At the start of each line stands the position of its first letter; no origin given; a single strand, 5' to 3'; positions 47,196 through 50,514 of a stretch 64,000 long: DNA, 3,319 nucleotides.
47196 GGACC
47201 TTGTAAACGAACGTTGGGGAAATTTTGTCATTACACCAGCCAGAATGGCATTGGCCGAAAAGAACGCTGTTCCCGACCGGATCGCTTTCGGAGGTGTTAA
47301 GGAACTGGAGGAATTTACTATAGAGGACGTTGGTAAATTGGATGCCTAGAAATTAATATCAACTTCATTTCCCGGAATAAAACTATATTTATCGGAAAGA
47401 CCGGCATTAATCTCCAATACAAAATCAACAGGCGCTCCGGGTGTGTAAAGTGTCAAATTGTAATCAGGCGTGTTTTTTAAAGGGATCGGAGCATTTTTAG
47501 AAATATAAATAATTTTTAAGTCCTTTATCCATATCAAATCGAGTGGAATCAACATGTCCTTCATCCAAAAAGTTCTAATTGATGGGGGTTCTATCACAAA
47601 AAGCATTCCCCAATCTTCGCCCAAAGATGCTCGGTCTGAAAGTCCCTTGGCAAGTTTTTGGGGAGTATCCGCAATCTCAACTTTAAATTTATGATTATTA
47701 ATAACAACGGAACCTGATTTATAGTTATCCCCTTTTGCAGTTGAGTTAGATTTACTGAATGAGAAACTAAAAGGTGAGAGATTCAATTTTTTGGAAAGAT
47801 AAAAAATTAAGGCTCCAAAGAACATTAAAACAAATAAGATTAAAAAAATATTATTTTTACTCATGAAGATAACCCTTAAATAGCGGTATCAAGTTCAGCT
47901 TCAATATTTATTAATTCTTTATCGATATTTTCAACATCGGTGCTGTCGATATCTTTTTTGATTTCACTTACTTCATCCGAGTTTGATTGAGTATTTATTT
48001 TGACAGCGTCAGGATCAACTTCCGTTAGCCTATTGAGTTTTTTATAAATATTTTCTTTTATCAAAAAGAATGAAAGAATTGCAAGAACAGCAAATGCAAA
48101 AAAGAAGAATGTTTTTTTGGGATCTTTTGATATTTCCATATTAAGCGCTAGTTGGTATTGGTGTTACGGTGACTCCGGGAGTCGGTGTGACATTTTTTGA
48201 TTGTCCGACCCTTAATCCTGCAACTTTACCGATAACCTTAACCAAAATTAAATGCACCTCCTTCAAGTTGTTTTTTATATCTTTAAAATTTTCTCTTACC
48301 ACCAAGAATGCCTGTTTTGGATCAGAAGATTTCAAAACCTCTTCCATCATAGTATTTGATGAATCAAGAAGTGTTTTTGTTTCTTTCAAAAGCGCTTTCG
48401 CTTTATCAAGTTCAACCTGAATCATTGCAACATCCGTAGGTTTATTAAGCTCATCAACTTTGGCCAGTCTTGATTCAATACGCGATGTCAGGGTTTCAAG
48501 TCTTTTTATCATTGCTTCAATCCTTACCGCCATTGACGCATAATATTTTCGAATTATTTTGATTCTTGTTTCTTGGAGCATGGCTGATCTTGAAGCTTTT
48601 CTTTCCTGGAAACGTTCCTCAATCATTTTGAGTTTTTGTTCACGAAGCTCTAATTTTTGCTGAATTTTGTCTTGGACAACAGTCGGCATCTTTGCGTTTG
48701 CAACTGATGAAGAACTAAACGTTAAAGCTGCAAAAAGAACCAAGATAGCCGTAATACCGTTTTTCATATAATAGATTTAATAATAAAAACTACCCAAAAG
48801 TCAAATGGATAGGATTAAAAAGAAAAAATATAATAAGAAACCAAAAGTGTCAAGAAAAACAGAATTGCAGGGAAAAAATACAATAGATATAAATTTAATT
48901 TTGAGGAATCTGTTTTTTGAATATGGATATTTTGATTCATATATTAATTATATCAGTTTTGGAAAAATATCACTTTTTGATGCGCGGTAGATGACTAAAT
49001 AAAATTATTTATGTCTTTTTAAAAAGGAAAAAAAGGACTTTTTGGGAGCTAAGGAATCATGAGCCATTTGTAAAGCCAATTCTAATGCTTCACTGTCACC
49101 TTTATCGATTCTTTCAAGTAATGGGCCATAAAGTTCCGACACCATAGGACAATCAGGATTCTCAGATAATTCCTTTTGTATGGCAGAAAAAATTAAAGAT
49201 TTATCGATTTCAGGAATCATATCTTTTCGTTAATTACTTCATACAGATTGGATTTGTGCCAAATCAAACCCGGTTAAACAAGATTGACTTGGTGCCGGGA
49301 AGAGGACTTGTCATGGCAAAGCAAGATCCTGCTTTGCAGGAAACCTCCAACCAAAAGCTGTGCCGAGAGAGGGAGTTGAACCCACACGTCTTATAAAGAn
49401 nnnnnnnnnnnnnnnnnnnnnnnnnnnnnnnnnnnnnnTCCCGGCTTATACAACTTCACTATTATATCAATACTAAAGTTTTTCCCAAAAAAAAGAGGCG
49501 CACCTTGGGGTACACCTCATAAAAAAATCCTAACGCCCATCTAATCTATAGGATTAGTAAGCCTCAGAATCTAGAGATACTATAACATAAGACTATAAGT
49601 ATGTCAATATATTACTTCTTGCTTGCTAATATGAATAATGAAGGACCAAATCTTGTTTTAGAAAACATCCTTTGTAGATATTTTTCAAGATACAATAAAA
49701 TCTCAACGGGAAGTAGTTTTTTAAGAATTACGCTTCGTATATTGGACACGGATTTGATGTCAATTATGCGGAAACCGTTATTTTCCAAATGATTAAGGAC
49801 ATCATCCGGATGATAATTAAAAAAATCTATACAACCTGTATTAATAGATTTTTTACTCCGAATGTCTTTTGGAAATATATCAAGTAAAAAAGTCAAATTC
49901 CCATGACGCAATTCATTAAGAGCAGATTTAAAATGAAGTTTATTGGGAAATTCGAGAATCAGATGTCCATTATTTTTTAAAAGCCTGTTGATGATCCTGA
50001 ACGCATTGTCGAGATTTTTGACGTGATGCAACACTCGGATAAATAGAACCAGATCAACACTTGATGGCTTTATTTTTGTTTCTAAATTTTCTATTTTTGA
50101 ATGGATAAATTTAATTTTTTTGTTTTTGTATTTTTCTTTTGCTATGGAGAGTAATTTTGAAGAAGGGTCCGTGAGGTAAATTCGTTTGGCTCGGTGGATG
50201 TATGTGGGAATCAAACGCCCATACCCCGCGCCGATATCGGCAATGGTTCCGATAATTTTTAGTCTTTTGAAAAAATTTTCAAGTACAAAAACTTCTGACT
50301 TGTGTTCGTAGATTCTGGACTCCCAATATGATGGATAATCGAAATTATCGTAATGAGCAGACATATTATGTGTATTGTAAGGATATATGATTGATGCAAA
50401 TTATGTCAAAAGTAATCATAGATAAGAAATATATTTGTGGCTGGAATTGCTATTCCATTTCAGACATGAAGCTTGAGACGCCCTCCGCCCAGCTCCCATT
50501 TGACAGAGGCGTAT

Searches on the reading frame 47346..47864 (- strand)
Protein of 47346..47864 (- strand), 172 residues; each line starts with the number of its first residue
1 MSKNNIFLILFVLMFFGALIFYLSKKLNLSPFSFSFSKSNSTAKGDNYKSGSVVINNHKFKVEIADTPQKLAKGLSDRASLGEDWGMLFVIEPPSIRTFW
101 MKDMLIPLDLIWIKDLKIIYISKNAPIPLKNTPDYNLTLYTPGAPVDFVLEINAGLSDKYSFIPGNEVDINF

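Call 60: search_protein_families(library=pfam, proteins=[window:47346-47864:-], max_evalue=0.001)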
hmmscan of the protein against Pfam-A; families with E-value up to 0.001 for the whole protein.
window:47346-47864:- (172 aa): 1 family
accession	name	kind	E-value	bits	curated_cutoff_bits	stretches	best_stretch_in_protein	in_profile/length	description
PF02643.20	DUF192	-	4.9e-26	91.1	27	1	60-170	1-96/96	Uncharacterized ACR, COG1430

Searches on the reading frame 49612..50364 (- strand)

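Call 60: search_protein_families(library=pfam, proteins=[window:49612-50364:-], max_evalue=0.001)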
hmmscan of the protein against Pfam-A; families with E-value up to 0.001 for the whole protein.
window:49612-50364:- (250 aa): 8 families
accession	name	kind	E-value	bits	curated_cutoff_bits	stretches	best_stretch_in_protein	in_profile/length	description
PF08241.18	Methyltransf_11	-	1.9e-18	67.3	21.2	1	43-137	2-95/95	Methyltransferase domain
PF08242.18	Methyltransf_12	-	1.5e-14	54.9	30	1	43-135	2-98/98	Methyltransferase domain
PF13649.12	Methyltransf_25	-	6e-14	52.9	27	1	41-133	1-97/97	Methyltransferase domain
PF13847.12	Methyltransf_31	-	1.8e-13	50.8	27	1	41-160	7-114/145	Methyltransferase domain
PF13489.12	Methyltransf_23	-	2.3e-11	44.1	27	1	35-200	20-161/164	Methyltransferase domain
PF05175.20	MTS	-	1.8e-06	28.2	23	1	28-152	24-153/170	Methyltransferase small domain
PF02527.21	GidB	-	0.00027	20.8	27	1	25-136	38-145/184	rRNA small subunit methyltransferase G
PF01209.24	Ubie_methyltran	-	0.00036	20.4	20.1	1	38-178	55-195/233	ubiE/COQ5 methyltransferase family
